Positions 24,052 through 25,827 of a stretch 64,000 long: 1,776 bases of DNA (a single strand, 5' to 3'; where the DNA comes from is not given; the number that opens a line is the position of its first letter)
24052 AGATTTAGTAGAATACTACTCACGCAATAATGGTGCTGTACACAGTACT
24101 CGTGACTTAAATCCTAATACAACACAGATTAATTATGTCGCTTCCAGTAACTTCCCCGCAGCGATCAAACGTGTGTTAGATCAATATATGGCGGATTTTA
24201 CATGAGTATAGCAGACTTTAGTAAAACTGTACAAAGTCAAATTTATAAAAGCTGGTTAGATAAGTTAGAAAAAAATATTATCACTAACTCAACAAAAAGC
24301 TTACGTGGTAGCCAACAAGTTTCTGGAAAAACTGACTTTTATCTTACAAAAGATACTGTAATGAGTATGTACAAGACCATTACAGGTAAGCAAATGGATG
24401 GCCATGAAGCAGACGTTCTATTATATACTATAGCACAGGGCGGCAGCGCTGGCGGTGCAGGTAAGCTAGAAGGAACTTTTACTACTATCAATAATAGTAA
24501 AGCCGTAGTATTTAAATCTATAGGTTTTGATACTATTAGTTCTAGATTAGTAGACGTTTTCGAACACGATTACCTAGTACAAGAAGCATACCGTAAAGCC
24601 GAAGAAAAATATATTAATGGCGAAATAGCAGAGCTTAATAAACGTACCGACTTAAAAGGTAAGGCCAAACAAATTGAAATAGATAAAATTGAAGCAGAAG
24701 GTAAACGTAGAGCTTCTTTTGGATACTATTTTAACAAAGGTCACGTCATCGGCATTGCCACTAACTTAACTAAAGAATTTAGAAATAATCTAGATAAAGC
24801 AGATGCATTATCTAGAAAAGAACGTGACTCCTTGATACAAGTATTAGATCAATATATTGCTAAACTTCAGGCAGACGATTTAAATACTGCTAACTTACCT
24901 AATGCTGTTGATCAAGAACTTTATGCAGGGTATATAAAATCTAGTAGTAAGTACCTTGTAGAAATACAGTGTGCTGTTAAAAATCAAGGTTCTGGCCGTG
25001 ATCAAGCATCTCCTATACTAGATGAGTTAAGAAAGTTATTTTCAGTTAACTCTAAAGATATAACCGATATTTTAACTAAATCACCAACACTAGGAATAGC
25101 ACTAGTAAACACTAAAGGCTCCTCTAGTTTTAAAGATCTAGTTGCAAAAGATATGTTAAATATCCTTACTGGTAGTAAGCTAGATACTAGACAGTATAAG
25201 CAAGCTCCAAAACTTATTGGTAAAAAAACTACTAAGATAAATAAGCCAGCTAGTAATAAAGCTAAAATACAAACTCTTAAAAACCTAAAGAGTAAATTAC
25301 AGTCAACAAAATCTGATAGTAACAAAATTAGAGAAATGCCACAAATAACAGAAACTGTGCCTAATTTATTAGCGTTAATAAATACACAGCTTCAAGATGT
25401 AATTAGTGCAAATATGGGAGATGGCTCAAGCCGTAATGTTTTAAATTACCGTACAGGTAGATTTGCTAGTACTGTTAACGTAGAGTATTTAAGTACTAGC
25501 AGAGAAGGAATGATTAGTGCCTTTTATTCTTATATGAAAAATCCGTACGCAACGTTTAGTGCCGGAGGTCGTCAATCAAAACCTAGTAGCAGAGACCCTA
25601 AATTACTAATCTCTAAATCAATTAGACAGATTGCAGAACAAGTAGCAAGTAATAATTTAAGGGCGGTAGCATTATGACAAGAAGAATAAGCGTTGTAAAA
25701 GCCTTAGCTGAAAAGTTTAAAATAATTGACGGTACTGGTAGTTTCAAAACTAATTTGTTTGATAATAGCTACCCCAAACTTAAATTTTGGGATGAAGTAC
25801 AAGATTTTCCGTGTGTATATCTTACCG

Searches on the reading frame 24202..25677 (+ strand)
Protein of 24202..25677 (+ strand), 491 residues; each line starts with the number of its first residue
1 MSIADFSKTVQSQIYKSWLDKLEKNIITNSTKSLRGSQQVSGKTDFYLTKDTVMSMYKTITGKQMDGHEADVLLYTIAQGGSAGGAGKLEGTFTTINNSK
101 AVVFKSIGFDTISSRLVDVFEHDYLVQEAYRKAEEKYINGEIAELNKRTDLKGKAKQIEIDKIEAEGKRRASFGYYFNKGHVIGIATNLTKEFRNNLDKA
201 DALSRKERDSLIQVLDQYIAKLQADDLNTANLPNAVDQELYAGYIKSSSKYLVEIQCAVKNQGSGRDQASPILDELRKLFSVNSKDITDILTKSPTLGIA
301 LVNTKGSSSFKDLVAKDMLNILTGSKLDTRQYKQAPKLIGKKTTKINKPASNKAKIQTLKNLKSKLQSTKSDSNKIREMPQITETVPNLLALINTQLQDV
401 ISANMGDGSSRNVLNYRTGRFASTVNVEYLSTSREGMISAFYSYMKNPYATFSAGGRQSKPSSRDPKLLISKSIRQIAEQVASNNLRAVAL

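Call 11: search_protein_families(library=pfam, proteins=[window:24202-25677:+], max_evalue=0.01)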
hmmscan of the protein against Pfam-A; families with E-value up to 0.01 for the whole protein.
window:24202-25677:+ (491 aa): 1 family
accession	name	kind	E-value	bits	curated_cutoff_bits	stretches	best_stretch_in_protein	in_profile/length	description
PF25747.1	T5_p143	-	3.7e-05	23.9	27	1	413-453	161-207/255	Bacteriophage T5 tail completion protein p143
